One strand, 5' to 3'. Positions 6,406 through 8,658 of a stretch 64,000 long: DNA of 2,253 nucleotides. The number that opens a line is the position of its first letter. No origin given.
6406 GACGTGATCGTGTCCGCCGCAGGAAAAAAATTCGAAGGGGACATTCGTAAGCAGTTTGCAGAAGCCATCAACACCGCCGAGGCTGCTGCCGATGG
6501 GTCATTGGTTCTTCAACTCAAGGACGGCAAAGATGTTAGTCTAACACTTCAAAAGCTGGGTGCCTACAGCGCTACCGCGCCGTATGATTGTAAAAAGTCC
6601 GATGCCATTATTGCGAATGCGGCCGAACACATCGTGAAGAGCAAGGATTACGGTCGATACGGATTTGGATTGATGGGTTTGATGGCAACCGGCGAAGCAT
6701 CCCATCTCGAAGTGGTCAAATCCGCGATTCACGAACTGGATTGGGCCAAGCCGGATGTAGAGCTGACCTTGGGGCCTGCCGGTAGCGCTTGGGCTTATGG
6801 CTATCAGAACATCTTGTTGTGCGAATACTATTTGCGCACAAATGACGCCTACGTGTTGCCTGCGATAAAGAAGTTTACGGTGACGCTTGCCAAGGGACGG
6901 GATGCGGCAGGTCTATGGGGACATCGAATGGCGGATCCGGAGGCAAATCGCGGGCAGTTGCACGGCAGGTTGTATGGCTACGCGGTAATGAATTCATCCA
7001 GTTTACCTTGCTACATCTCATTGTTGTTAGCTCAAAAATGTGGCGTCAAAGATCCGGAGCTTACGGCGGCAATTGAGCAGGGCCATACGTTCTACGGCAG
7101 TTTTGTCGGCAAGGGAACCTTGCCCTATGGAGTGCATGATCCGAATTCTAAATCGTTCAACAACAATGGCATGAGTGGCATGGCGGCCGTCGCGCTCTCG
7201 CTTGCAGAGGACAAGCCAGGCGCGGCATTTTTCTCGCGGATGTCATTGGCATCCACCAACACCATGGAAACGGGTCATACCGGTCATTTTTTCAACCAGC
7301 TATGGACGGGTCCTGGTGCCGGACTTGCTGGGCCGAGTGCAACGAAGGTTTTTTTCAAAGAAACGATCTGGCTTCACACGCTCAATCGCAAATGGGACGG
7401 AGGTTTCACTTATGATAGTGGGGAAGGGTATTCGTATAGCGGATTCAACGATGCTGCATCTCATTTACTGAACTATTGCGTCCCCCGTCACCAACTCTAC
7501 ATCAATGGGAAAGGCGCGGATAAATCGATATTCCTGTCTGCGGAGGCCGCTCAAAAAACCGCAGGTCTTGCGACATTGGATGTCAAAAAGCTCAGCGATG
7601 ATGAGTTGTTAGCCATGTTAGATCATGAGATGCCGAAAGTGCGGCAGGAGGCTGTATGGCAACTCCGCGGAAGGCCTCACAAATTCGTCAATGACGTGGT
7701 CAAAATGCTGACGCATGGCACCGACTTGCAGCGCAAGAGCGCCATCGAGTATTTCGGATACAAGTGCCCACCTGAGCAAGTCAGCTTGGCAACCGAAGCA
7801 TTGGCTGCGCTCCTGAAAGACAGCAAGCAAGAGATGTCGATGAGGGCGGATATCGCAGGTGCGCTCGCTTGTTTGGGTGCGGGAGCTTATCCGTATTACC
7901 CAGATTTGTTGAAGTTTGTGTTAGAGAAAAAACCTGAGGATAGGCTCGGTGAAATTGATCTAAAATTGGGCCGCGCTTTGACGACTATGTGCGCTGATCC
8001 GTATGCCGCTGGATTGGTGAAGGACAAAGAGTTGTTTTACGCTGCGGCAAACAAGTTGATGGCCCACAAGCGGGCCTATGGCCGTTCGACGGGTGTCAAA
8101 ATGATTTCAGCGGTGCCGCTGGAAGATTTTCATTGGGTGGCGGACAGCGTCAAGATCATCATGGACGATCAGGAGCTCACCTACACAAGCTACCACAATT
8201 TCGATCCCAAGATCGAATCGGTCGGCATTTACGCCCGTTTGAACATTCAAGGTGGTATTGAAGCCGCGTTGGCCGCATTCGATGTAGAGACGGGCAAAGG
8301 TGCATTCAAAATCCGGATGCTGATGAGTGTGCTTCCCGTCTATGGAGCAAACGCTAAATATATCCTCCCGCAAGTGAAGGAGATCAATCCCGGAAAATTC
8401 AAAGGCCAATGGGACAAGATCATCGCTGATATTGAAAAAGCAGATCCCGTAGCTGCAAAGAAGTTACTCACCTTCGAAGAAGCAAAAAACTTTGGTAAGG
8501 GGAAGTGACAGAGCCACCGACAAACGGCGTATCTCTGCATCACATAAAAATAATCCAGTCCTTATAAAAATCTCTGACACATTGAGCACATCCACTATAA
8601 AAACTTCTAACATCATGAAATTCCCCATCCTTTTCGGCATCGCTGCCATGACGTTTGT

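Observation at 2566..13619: Three divergent paralogues of an uncharacterised secreted PDZ / alpha-alpha-toroid-like / HEAT-repeat protein, interleaved with a SASA O-acetylesterase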

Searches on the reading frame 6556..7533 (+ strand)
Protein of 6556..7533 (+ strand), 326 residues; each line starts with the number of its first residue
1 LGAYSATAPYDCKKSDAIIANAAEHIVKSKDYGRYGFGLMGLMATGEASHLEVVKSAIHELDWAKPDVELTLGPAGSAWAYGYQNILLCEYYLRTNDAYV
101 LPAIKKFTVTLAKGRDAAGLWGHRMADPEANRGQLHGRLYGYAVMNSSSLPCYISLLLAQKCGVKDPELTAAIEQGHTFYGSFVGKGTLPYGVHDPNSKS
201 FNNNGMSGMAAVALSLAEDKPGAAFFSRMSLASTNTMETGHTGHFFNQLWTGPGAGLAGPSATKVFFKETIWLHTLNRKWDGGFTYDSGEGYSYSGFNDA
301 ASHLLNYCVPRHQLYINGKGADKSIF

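Call 32: search_protein_families(library=pfam, proteins=[window:6556-7533:+], max_evalue=10)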
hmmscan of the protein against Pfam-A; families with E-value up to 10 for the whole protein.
window:6556-7533:+ (326 aa): 1 family
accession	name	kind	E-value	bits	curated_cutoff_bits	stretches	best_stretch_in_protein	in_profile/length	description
PF19805.5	DUF6288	-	1e-106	358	26.3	1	1-319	79-402/402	Family of unknown function (DUF6288)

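Call 39: predict_structure(alignment_id=A2)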
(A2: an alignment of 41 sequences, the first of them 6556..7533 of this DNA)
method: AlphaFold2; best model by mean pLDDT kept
length: 326 residues; sequences in the alignment: 41
mean_pLDDT: 86.5   pTM: 0.91
mean pLDDT of the five models: 86.5, 86.1, 85.7, 84.9, 82.9
residues with pLDDT >= 90: 171; 70-90: 114; 50-70: 32; < 50: 9
segments of 3 or more residues with pLDDT < 50: 1-3
pLDDT, mean of each block of 10 residues (from residue 1): 63 88 95 92 97 98 94 73 97 98 97 90 85 84 72 98 98 95 85 53 82 97 94 76 76 91 88 83 71 72 91 94 88
secondary structure, 60 per line:
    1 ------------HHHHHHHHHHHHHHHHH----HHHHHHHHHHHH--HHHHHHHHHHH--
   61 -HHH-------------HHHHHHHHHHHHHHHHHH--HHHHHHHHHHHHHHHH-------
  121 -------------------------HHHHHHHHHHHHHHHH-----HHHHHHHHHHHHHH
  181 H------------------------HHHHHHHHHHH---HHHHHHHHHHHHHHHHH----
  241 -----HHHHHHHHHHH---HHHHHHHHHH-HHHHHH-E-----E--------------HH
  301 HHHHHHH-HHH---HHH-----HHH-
elements in order: H13-29 H34-45 H48-58 H78-95 H98-113 H146-161 H167-181 H206-216 H220-236 H246-256 H260-269 H271-276 H299-307

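Call 41: fold_search(model_id=the predicted structure, library=pdb)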
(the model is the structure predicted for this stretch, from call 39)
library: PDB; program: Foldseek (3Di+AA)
matches with E <= 10: 648; with E <= 0.001: 0
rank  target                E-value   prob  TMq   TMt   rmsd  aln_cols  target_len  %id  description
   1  9lfq_F                1.4e-03  1.00  0.55  0.54   7.1       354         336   14  Complex crystal structure of transaldolase AprG with GlcNAc from Streptoalloteichus tenebrarius (released 2025-09-24)
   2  5noa                  1.8e-03  1.00  0.35  0.33  10.4       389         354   14  Polysaccharide Lyase BACCELL_00875 (released 2017-06-28)
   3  9lfy_C                2.3e-03  1.00  0.52  0.51   7.6       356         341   13  Complex crystal structure of transaldolase AprG with GalNAc from Streptoalloteichus tenebrarius (released 2025-09-24)
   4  9lfi_B                2.5e-03  1.00  0.55  0.54   6.7       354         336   11  Crystal structure of transaldolase AprG from Streptoalloteichus tenebrarius (released 2025-09-24)
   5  4boj_C                2.7e-03  1.00  0.57  0.54   6.7       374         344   12  Crystal structure of Bacillus circulans TN-31 Aman6 in complex with mannobiose (released 2014-05-28)
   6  9lfi_D                2.7e-03  1.00  0.52  0.51   7.2       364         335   11  Crystal structure of transaldolase AprG from Streptoalloteichus tenebrarius (released 2025-09-24)
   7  4q88_B                2.9e-03  1.00  0.40  0.38   8.5       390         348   14  Glycosyl hydrolase family 88 from Bacteroides vulgatus (released 2014-05-21)
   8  8pak_A                3.7e-03  1.00  0.50  0.47   8.0       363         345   13  Crystal Structure of a Squalene-Hopene Cyclase from Cystobacter fuscus (released 2024-06-26)
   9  9c95_A                3.9e-03  1.00  0.58  0.56   6.8       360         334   13  Apo crystal structure of AprG (released 2025-08-06)
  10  7nl5_A                4.0e-03  1.00  0.54  0.53   6.3       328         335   12  Structure of the catalytic domain of the Bacillus circulans alpha-1,6 Mannanase in complex with an alpha-1,6-alpha-man (released 2021-04-28)
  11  7o7p_C                4.6e-03  1.00  0.47  0.14   6.2       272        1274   14  (h-alpha2M)4 activated state (released 2022-04-13)
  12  7o7p_A                4.6e-03  1.00  0.47  0.14   6.2       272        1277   14  (h-alpha2M)4 activated state (released 2022-04-13)
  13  9lfy_A                4.6e-03  1.00  0.52  0.51   7.4       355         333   11  Complex crystal structure of transaldolase AprG with GalNAc from Streptoalloteichus tenebrarius (released 2025-09-24)
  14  3wiw                  4.8e-03  1.00  0.59  0.53   6.5       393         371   10  Crystal structure of unsaturated glucuronyl hydrolase specific for heparin (released 2014-01-08)
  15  6shd_A                4.8e-03  1.00  0.56  0.54   6.6       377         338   13  Structure of the GH76A alpha-1,6-mannanase from Salegentibacter sp. HEL1_6 (released 2020-08-26)
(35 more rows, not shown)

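Call 66: search_solved_structures(query=A3, max_evalue=10, show_alignments=3)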
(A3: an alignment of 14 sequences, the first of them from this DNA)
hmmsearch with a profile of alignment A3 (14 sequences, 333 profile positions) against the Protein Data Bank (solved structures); distinct sequences matched with E-value up to 10: 7.
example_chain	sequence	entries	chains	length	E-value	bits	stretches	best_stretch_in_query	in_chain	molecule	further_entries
5wu6_A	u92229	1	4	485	0.47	13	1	85-120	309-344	Speckle targeted PIP5K1A-regulated poly(A) polymerase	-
8idf_A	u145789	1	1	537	0.54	12.8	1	85-120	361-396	Speckle targeted PIP5K1A-regulated poly(A) polymerase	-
1inz_A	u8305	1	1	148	0.59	12.7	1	74-111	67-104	EPS15-INTERACTING PROTEIN(EPSIN)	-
5wu1_A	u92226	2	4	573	0.62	12.6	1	85-120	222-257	Speckle targeted PIP5K1A-regulated poly(A) polymerase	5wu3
5wu2_A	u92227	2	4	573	0.63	12.6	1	85-120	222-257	Speckle targeted PIP5K1A-regulated poly(A) polymerase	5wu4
5wu5_A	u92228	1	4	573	0.63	12.6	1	85-120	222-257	Speckle targeted PIP5K1A-regulated poly(A) polymerase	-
9j8p_A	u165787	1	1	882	1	11.9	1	85-120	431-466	Speckle targeted PIP5K1A-regulated poly(A) polymerase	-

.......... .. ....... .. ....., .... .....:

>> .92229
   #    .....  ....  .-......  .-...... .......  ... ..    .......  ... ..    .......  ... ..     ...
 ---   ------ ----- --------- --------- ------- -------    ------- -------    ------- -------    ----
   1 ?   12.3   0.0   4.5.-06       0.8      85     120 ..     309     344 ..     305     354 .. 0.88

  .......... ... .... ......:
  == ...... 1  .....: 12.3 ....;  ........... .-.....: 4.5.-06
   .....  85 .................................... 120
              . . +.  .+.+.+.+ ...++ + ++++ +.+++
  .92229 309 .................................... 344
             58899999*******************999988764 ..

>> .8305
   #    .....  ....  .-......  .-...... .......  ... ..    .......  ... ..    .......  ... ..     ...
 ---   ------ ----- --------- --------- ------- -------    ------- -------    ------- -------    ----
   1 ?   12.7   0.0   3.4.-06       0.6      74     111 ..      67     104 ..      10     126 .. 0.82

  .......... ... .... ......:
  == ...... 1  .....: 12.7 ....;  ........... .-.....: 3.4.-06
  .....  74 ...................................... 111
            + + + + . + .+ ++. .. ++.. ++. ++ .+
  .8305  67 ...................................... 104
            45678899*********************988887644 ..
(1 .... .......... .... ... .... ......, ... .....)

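Call 73: search_protein_representatives(alignment_id=A3)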
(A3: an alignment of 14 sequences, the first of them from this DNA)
Query: 14 sequences, 333 profile positions. Proteins with E-value up to 0.001 (for the whole library): 1592; up to 1e-10: 1134; up to 1e-30: 589. The best 150 are listed.
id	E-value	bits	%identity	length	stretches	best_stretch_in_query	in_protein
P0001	3.9e-135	467.0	-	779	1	1-332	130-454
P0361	8.5e-132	456.0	-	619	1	1-333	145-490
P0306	7.6e-130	449.6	-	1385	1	1-332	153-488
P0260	2.9e-127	441.1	-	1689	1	1-333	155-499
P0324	6.1e-126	436.7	-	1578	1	1-330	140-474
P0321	1.0e-125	436.0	-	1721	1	1-333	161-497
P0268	1.2e-125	435.7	-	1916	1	1-330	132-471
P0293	3.2e-125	434.4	-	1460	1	1-333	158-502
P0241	4.0e-124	430.8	-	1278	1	1-331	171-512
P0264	4.8e-123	427.2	-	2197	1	1-333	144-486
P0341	2.6e-122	424.8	-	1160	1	1-333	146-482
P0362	2.2e-121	421.8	-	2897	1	1-330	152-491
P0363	9.3e-121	419.7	-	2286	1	1-333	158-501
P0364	1.6e-120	418.9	-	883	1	1-331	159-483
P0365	2.6e-116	405.1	-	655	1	1-333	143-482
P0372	4.1e-112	391.3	-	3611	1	1-333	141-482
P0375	1.7e-109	382.7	-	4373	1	2-329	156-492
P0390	5.9e-100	351.3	-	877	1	5-333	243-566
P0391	1.1e-98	347.1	-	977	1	1-329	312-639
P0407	1.4e-95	337.0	-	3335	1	2-329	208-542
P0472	5.0e-82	292.4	-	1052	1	1-327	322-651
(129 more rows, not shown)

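Call 74: search_protein_families(library=pfam, proteins=[P0372, P0407, P0391, P0472, P0390], max_evalue=0.0001)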
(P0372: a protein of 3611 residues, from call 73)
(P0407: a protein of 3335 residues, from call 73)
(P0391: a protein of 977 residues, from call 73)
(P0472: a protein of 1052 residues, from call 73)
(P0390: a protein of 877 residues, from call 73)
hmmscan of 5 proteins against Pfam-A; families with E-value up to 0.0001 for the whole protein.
P0372 (3611 aa): 8 families
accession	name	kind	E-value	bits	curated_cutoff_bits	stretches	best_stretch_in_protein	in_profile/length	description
PF17963.7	Big_9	-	4.5e-185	601.6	23.6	14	1827-1912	1-89/89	Bacterial Ig domain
PF19805.5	DUF6288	-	7.5e-127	424.2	26.3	1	62-475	1-402/402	Family of unknown function (DUF6288)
PF17803.7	Cadherin_4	-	2.6e-126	412.7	25.1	13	1817-1882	1-70/71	Bacterial cadherin-like domain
PF17892.7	Cadherin_5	-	1.1e-115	378.4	26.5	12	1826-1913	1-97/98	Cadherin-like domain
PF05345.18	He_PIG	-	1.4e-36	125.2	24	5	2729-2813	4-95/96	Putative Ig domain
PF16184.11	Cadherin_3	-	1.6e-18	67.1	25.5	0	3299-3365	23-106/106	Cadherin-like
PF22352.2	K319L-like_PKD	-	1e-13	51.5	27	3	2647-2719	11-84/84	K319L-like, PKD domain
PF13646.12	HEAT_2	-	5.8e-09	36.5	27.7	1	507-591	4-87/88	HEAT repeats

P0407 (3335 aa): 11 families
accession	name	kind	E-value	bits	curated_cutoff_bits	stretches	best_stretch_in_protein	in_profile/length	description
PF19805.5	DUF6288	-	5.1e-138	461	26.3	1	127-539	1-402/402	Family of unknown function (DUF6288)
PF17963.7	Big_9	-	6e-23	82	23.6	3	976-1061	1-89/89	Bacterial Ig domain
PF03793.24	PASTA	-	6.7e-18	64.8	23.2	2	1417-1478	2-63/64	PASTA domain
PF12951.13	PATR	-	1.4e-17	63.9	27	2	2292-2320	2-30/30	Passenger-associated-transport-repeat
PF13205.12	Big_5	-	9.6e-17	62.1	23.6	1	1669-1777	4-105/105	Bacterial Ig-like domain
PF05345.18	He_PIG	-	1.5e-15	57.8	24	2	2655-2740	4-95/96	Putative Ig domain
PF17892.7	Cadherin_5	-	1.5e-14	54.1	26.5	2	992-1063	25-98/98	Cadherin-like domain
PF17803.7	Cadherin_4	-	3.6e-10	40.6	25.1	2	974-1025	9-65/71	Bacterial cadherin-like domain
PF00041.27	fn3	-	8.1e-07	29.6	25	0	1925-1962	39-77/84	Fibronectin type III domain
PF13646.12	HEAT_2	-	1.3e-05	25.9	27.7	1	603-669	2-68/88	HEAT repeats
PF22352.2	K319L-like_PKD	-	6e-05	23.4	27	1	886-965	8-83/84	K319L-like, PKD domain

P0391 (977 aa): 5 families
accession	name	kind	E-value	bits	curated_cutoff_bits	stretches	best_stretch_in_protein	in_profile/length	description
PF19805.5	DUF6288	-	4.5e-148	494.1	26.3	2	237-636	1-402/402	Family of unknown function (DUF6288)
PF13646.12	HEAT_2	-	8.3e-12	45.7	27.7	2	704-784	2-78/88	HEAT repeats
PF00595.29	PDZ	-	2.9e-08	34.4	23.2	0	123-159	24-61/81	PDZ domain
PF13180.12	PDZ_2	-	3.5e-07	30.9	27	0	237-308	12-79/80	PDZ domain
PF17820.7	PDZ_6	-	1.7e-05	24.9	27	0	141-155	16-30/54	PDZ domain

P0472 (1052 aa): 2 families
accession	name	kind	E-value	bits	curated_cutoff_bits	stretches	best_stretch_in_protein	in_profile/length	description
PF19805.5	DUF6288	-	4.5e-104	349.2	26.3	1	311-650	68-402/402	Family of unknown function (DUF6288)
PF13646.12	HEAT_2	-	4.5e-10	40.1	27.7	1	710-794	3-87/88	HEAT repeats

P0390 (877 aa): 4 families
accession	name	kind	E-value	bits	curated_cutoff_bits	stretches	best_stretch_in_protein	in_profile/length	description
PF19805.5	DUF6288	-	3.1e-104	349.8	26.3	1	159-559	2-402/402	Family of unknown function (DUF6288)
PF00595.29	PDZ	-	2.1e-11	44.5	23.2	0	150-190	13-58/81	PDZ domain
PF13180.12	PDZ_2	-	1.6e-08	35.1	27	0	149-219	3-69/80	PDZ domain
PF17820.7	PDZ_6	-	3.5e-08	33.5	27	0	161-190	1-31/54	PDZ domain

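Call 92: search_protein_families(library=pfam, alignment_id=A5, max_evalue=0.00001)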
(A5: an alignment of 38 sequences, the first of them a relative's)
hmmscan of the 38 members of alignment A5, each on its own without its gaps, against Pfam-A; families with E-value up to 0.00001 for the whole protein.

A. member 1, P0368 (1273 aa): 3 families
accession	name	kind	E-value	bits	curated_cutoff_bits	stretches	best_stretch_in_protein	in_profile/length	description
PF19805.5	DUF6288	-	5.2e-116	388.5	26.3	1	73-494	1-402/402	Family of unknown function (DUF6288)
PF17963.7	Big_9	-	3.3e-14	54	23.6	1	930-1015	1-89/89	Bacterial Ig domain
PF13646.12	HEAT_2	-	9.8e-08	32.6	27.7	1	524-613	2-86/88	HEAT repeats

B. families by the number of members that match (of 38 scanned): 27 families (the first 25 are shown)
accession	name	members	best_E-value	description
PF19805.5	DUF6288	38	4.5e-148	Family of unknown function (DUF6288)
PF13646.12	HEAT_2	30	4.7e-27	HEAT repeats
PF17963.7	Big_9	11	3.9e-64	Bacterial Ig domain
PF02985.28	HEAT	7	1.1e-12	HEAT repeat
PF22352.2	K319L-like_PKD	7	3e-12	K319L-like, PKD domain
PF17892.7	Cadherin_5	5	9.2e-37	Cadherin-like domain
PF00595.29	PDZ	5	3.2e-10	PDZ domain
PF17820.7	PDZ_6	5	4.5e-08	PDZ domain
PF03629.24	SASA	3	1.8e-22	Carbohydrate esterase, sialic acid-specific acetylesterase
PF13513.12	HEAT_EZ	3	3.2e-08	HEAT-like repeat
PF17803.7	Cadherin_4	2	3.5e-36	Bacterial cadherin-like domain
PF12951.13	PATR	2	7.1e-27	Passenger-associated-transport-repeat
PF13385.13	Laminin_G_3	2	2.5e-18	Concanavalin A-like lectin/glucanases superfamily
PF10102.14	DUF2341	2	9.9e-17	Domain of unknown function (DUF2341)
PF13205.12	Big_5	1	8.1e-37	Bacterial Ig-like domain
PF03793.24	PASTA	1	7.5e-10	PASTA domain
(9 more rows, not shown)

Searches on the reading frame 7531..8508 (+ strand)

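Call 34: search_protein_families(library=pfam, proteins=[window:7531-8508:+], max_evalue=1)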
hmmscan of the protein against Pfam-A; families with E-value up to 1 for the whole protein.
window:7531-8508:+ (325 aa): 4 families
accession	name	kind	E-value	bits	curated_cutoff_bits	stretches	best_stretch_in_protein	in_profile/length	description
PF13646.12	HEAT_2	-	0.00063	20.4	27.7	1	25-98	3-74/88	HEAT repeats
PF13513.12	HEAT_EZ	-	0.015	16.3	27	0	86-114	28-54/55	HEAT-like repeat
PF02985.28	HEAT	-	0.093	13.5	23.5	0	26-45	5-24/31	HEAT repeat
PF06686.16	SpoIIIAC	-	0.12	13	24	1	85-114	8-38/56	Stage III sporulation protein AC/AD protein family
